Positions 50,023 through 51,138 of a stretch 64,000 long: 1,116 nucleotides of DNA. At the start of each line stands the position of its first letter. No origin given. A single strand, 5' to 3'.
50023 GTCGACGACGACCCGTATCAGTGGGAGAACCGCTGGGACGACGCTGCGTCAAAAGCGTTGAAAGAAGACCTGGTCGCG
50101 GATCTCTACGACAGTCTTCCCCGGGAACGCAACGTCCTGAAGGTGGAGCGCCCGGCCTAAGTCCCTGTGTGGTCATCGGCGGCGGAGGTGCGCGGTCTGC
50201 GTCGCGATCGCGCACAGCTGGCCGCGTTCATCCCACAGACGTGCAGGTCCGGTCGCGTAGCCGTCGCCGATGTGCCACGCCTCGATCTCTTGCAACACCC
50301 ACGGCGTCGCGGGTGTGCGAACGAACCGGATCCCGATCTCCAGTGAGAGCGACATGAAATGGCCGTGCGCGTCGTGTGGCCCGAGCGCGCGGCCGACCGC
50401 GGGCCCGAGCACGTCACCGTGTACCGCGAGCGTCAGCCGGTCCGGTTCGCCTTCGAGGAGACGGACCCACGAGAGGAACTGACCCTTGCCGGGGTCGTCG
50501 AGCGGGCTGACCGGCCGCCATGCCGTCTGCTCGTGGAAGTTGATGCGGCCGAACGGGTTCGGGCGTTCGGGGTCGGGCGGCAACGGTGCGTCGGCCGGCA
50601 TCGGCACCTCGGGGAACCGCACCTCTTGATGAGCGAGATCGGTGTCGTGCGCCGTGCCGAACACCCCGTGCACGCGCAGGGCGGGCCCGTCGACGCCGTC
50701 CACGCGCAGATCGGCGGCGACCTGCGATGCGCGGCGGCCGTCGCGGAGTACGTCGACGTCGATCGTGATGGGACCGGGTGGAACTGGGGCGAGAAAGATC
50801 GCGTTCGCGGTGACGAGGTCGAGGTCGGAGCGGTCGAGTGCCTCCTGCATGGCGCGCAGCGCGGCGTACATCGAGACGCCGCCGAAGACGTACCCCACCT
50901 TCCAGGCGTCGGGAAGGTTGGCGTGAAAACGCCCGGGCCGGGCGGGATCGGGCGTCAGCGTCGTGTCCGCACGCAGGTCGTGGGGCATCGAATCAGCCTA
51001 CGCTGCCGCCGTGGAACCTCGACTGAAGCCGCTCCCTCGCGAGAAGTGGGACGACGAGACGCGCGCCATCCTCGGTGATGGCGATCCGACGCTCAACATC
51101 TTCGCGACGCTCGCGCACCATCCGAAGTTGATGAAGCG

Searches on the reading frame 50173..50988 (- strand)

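Call 82: search_protein_families(library=pfam, proteins=[window:50173-50988:-])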
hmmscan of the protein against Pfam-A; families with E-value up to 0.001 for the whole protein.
window:50173-50988:- (271 aa): 2 families
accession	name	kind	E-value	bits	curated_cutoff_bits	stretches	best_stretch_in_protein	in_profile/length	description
PF13622.12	4HBT_3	-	8.3e-19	68.1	24.3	1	25-111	1-83/83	Acyl-CoA thioesterase N-terminal domain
PF20789.3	4HBT_3C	-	1e-15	58.6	24.1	1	132-266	2-138/140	Acyl-CoA thioesterase C-terminal domain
